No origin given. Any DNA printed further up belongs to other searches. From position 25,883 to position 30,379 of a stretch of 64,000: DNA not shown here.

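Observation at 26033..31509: Translationally coupled DUF4143-type AAA ATPase + 1398-aa NACHT-like STAND NTPase with a C-terminal nuclease: candidate undescribed defence system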

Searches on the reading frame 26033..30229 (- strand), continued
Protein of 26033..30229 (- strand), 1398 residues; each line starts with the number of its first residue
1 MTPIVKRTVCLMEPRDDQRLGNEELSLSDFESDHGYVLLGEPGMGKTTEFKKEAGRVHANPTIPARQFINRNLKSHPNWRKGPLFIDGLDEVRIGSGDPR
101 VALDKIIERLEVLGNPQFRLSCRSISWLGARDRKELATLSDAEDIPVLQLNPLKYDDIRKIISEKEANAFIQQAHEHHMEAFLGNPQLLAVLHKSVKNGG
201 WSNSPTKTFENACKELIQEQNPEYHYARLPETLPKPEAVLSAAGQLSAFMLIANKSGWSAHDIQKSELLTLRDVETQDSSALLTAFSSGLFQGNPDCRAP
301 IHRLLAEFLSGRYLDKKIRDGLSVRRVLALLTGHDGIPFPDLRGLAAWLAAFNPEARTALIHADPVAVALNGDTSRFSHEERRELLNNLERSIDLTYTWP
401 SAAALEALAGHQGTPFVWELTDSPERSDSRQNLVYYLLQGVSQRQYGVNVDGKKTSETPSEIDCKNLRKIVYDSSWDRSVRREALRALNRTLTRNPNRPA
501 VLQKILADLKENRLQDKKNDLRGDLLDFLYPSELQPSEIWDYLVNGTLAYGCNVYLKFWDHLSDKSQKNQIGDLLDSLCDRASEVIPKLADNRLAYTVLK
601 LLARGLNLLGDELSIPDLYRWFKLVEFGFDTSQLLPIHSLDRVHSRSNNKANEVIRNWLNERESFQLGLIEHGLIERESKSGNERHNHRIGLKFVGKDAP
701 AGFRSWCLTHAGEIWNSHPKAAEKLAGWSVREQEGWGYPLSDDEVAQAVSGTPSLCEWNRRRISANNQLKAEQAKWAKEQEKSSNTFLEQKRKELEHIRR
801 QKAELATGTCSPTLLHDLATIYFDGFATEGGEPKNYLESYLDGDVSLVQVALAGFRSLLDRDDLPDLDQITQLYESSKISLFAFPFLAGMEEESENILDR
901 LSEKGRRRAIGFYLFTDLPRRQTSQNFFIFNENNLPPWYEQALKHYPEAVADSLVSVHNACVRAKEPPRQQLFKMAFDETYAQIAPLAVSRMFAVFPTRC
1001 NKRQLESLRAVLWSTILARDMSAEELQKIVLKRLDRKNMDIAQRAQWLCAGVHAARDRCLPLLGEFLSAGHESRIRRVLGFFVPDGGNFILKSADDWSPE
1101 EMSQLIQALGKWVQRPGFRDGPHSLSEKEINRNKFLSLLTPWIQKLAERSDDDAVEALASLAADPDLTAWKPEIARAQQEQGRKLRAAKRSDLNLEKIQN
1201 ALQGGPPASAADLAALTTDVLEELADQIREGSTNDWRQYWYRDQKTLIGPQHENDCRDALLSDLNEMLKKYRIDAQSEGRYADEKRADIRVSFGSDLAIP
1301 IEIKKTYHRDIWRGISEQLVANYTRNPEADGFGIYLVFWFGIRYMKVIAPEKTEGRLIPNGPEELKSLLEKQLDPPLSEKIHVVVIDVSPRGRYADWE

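Call 15: search_dna_similar(query=window:26033-30229:-, collection=phages, mode=protein, max_rows=15)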
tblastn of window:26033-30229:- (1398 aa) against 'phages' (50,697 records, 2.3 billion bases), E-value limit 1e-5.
Records with a match: 1; places in all: 1; records where one place covers at least 80% of the query: 0.
Best place of each record, by identity: <60% 1.
By first word of the organism name: Bacteriophage 1.
By host as written in the record: - 1.
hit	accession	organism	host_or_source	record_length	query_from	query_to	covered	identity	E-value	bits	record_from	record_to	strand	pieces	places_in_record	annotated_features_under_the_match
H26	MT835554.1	Bacteriophage sp.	human fecal samples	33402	262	1388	28%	33.0%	2e-13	150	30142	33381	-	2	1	record has no annotation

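Call 16: get_annotated_region(hit=H1, flank=6000)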
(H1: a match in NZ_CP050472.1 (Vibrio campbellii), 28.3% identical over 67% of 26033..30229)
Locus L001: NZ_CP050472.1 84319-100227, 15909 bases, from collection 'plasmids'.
description: Vibrio campbellii strain LJC013 plasmid unnamed1, complete sequence
organism: Vibrio campbellii (NCBI taxid 680)
taxonomy: Bacteria; Pseudomonadota; Gammaproteobacteria; Vibrionales; Vibrionaceae; Vibrio; Vibrio campbellii
host: -; source: single cell,seawater; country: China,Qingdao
typing (MOB-suite, as given by PLSDB): non-mobilizable; replicon rep_cluster_273
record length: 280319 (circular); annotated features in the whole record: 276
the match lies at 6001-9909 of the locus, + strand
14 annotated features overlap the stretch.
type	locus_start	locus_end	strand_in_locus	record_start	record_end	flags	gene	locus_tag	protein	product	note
CDS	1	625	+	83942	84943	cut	-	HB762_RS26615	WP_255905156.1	hypothetical protein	-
CDS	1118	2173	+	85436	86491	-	-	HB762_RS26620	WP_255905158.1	hypothetical protein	-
CDS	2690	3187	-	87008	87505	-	-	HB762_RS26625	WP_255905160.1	DUF3592 domain-containing protein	-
CDS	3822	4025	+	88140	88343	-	-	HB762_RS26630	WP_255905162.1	hypothetical protein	-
CDS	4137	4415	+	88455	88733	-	-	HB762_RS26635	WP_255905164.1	hypothetical protein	-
CDS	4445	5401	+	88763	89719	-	-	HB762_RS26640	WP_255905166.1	hypothetical protein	-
CDS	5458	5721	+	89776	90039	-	-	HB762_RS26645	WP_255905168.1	hypothetical protein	-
CDS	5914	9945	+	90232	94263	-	-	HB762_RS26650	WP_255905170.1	hypothetical protein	-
CDS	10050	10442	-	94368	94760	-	-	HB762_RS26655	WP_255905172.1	ProQ/FINO family protein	-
CDS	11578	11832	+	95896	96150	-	-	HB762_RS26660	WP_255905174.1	hypothetical protein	-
CDS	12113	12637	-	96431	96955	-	-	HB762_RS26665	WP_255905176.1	hypothetical protein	-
CDS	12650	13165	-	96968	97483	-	-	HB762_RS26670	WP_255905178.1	hypothetical protein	-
CDS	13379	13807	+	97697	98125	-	-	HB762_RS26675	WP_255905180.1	hypothetical protein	-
CDS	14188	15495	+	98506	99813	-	-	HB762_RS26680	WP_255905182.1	site-specific integrase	GO:0015074 - DNA integration [Evidence IEA]; GO:0006310 - DNA recombination [Evidence IEA]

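Call 17: get_annotated_region(hit=H9, flank=6000)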
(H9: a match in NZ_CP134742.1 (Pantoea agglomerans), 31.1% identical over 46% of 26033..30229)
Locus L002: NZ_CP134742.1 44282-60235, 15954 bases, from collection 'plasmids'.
description: Pantoea agglomerans strain FC61912-B plasmid pFC61912-B_E, complete sequence
organism: Pantoea agglomerans (NCBI taxid 549)
taxonomy: Bacteria; Pseudomonadota; Gammaproteobacteria; Enterobacterales; Erwiniaceae; Pantoea; Pantoea agglomerans
host: -; source: cell culture,Water from creek adjacent to crop field; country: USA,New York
typing (MOB-suite, as given by PLSDB): non-mobilizable; replicon rep_cluster_2315; mating-pair formation MPF_G
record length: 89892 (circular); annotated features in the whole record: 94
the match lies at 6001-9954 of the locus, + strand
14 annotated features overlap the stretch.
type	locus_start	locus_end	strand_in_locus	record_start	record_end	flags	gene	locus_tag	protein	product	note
CDS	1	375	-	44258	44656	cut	-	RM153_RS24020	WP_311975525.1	hypothetical protein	-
CDS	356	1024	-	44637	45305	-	-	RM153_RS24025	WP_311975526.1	recombinase family protein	GO:0006310 - DNA recombination [Evidence IEA]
CDS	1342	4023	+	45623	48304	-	ppl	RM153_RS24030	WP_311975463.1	anti-phage protein Ppl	GO:0051607 - defense response to virus [Evidence IEA]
CDS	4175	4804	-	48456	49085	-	-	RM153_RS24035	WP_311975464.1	hypothetical protein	-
CDS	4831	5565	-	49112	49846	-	-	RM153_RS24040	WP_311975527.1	tyrosine-type recombinase/integrase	GO:0015074 - DNA integration [Evidence IEA]; GO:0006310 - DNA recombination [Evidence IEA]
CDS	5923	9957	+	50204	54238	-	-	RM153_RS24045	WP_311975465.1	hypothetical protein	-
CDS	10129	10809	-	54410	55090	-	-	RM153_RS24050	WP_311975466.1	hypothetical protein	-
CDS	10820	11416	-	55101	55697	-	-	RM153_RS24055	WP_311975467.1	hypothetical protein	-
CDS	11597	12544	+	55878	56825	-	-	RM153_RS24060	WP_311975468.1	Abi family protein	-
CDS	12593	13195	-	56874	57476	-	-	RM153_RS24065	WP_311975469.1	hypothetical protein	-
CDS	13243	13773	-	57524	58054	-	-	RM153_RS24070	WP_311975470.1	hypothetical protein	-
CDS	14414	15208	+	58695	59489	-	-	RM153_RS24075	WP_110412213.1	ParA family protein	-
CDS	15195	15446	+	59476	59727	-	-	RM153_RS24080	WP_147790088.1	hypothetical protein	-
CDS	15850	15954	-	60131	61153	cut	umuC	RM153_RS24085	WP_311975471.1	translesion error-prone DNA polymerase V subunit UmuC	GO:0006281 - DNA repair [Evidence IEA]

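Call 18: get_annotated_region(hit=H11, flank=6000)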
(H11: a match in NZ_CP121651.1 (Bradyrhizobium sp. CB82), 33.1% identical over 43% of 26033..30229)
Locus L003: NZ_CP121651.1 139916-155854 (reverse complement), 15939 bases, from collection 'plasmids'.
description: Bradyrhizobium sp. CB82 plasmid pCB82_1, complete sequence
organism: Bradyrhizobium sp. CB82 (NCBI taxid 3039159)
taxonomy: Bacteria; Pseudomonadota; Alphaproteobacteria; Hyphomicrobiales; Nitrobacteraceae; Bradyrhizobium; Bradyrhizobium sp. CB82
host: -; source: Stylosanthes guianensis,cell culture; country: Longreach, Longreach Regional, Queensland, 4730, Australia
typing (MOB-suite, as given by PLSDB): conjugative; replicon rep_cluster_506; relaxase MOBP; mating-pair formation MPF_T
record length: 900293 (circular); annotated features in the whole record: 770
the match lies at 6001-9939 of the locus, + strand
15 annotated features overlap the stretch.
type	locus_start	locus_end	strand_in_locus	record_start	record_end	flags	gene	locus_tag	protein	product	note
CDS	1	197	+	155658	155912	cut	-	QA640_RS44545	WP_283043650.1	nuclear transport factor 2 family protein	-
CDS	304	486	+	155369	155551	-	-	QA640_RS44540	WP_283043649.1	hypothetical protein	-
CDS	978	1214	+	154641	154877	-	-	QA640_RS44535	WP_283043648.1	hypothetical protein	-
CDS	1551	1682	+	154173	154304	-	-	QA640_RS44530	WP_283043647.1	hypothetical protein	-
CDS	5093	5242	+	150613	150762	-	-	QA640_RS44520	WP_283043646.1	hypothetical protein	-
CDS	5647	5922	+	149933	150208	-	-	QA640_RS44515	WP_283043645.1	DUF6680 family protein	-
CDS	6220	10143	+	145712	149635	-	-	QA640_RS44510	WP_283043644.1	hypothetical protein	-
CDS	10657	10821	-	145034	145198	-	-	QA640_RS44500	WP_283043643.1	hypothetical protein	-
CDS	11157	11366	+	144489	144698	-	-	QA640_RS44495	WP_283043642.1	hypothetical protein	-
CDS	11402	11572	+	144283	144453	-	-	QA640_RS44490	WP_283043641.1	hypothetical protein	-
CDS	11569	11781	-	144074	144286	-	-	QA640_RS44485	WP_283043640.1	hypothetical protein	-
CDS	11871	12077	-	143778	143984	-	-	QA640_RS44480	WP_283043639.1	hypothetical protein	-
CDS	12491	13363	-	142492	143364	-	-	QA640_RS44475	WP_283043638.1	ABC transporter substrate-binding protein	-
CDS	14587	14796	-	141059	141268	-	-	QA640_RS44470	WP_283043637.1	hypothetical protein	-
CDS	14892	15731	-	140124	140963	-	-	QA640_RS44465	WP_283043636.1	methyltransferase domain-containing protein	-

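Call 20: find_related_loci(query=window:26033-30229:-, collection=genome_contigs, flank=6000)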
Query window:26033-30229:- (1398 aa) in genome_contigs; peptide patterns used: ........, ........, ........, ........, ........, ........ (x = any residue, [..] = any of these).
43 stretches matched a pattern; 4 encode a relative of the query (tblastn E <= 1e-3); 4 distinct loci.
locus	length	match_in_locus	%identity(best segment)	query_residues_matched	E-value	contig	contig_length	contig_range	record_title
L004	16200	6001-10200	84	1-1398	0e+0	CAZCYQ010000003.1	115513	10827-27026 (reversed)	MAG TPA_asm: uncultured Rhodothermaceae bacterium isolate SRP109090_co2_2 genome assembly, contig: NODE_138_length_11551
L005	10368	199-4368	63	1-1395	0e+0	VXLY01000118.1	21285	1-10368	MAG: Rhodothermaceae bacterium isolate SB0661_bin_24 NODE_2095_length_21285_cov_97.105134, whole genome shotgun sequence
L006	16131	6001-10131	56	6-1381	0e+0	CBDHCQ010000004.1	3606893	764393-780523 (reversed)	MAG: Rhodothermales bacterium isolate a78d7103-d565-49dc-a697-2eced85924e6 genome assembly, contig: contig_4, whole geno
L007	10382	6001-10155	56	6-1389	0e+0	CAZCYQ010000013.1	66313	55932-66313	MAG TPA_asm: uncultured Rhodothermaceae bacterium isolate SRP109090_co2_2 genome assembly, contig: NODE_485_length_66313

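Call 22: find_encoding_contigs(protein=P0004, flank=6000, max_places=3)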
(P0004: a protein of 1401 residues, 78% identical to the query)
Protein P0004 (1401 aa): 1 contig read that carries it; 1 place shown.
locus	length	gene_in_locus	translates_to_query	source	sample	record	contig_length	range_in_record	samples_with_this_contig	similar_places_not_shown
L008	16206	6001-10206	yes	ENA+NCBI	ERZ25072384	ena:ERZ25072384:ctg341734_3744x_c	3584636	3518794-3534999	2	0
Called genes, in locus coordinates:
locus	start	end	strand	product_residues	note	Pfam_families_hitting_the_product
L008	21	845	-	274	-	PF01370:Epimerase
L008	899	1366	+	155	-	PF03703:bPH_2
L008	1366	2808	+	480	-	PF03703:bPH_2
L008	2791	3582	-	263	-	-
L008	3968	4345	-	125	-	PF07798:CCDC90-like (faint)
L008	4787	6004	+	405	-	PF13173:AAA_14, PF13635:DUF4143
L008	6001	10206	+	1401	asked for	PF28130:DUF8371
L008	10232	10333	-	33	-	-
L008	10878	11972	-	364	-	PF13384:HTH_23, PF13518:HTH_28 (weak), PF13551:HTH_29, PF13683:rve_3 (faint), PF13565:HTH_32, PF13358:DDE_3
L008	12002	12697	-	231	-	-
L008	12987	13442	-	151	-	PF00583:Acetyltransf_1, PF13673:Acetyltransf_10, PF13508:Acetyltransf_7, PF08445:FR47 (weak)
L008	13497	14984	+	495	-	PF02446:Glyco_hydro_77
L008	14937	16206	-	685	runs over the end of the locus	PF02922:CBM_48, PF00128:Alpha-amylase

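Call 23: find_encoding_contigs(protein=P0011, flank=6000, max_places=3)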
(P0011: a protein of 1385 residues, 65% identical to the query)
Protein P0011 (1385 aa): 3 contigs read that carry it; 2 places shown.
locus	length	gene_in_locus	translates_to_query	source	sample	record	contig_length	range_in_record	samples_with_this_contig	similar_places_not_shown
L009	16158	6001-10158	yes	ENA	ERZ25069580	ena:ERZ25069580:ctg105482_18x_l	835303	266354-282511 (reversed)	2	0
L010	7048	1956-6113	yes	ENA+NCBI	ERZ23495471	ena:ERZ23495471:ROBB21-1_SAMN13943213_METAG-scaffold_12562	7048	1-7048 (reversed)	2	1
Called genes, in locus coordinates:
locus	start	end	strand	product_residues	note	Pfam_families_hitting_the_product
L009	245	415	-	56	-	PF00331:Glyco_hydro_10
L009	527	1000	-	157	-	PF01610:DDE_Tnp_ISL3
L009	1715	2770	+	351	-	PF00872:Transposase_mut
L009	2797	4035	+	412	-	PF00872:Transposase_mut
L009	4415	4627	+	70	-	-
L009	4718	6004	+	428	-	PF13191:AAA_16 (faint), PF13173:AAA_14, PF13401:AAA_22 (weak), PF13635:DUF4143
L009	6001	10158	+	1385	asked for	PF28130:DUF8371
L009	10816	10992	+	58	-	-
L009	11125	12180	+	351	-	PF00872:Transposase_mut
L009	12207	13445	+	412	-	PF00872:Transposase_mut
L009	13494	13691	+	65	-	-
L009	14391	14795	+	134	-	-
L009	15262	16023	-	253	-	PF14355:Abi_C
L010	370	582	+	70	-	-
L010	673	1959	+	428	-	PF13191:AAA_16 (faint), PF13173:AAA_14, PF13401:AAA_22 (weak), PF13635:DUF4143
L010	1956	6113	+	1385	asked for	PF28130:DUF8371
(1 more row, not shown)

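Call 24: find_encoding_contigs(protein=P0106, flank=6000, max_places=2)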
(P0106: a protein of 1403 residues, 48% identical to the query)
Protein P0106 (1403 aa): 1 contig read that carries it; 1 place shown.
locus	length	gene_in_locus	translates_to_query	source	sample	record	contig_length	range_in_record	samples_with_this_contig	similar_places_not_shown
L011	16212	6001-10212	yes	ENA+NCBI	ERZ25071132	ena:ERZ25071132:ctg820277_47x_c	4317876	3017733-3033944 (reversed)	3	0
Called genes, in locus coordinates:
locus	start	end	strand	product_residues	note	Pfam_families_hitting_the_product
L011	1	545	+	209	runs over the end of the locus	PF01266:DAO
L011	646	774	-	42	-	-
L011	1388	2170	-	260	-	PF00596:Aldolase_II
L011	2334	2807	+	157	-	-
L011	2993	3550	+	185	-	-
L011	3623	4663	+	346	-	PF01946:Thi4 (faint), PF00890:FAD_binding_2 (faint), PF01134:GIDA (faint), PF01266:DAO (faint), PF01494:FAD_binding_3 (faint), PF07992:Pyr_redox_2, PF13738:Pyr_redox_3, PF00070:Pyr_redox, +3 more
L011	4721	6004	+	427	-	PF13191:AAA_16 (weak), PF13173:AAA_14, PF13401:AAA_22 (weak), PF13635:DUF4143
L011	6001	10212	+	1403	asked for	PF28130:DUF8371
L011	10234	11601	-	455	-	PF01979:Amidohydro_1, PF07969:Amidohydro_3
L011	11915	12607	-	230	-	PF04255:DUF433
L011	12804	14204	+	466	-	PF00557:Peptidase_M24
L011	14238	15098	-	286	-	-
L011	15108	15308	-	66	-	-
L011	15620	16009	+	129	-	-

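Call 25: find_encoding_contigs(protein=P0119, flank=6000, max_places=2)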
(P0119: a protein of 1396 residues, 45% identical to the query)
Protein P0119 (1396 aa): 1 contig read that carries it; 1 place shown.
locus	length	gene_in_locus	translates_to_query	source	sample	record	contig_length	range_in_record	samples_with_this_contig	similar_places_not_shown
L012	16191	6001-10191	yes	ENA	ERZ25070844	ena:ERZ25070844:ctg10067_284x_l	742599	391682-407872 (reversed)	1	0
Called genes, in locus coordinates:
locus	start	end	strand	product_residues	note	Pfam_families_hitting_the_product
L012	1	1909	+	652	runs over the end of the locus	PF20464:MmeI_N, PF20465:MmeI_hel, PF20473:MmeI_Mtase, PF02384:N6_Mtase (weak), PF07669:Eco57I (weak)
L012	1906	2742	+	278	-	PF20466:MmeI_TRD, PF20467:MmeI_C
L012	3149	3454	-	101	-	-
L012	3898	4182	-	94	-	-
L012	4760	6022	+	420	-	PF13173:AAA_14, PF13635:DUF4143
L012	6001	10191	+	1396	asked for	PF28130:DUF8371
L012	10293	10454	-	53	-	-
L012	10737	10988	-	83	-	-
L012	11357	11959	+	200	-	PF04290:DctQ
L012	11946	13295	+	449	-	PF06808:DctM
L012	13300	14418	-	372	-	PF03480:DctP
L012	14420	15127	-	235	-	PF00106:adh_short, PF01370:Epimerase, PF08659:KR, PF13561:adh_short_C2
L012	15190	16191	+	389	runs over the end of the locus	PF00202:Aminotran_3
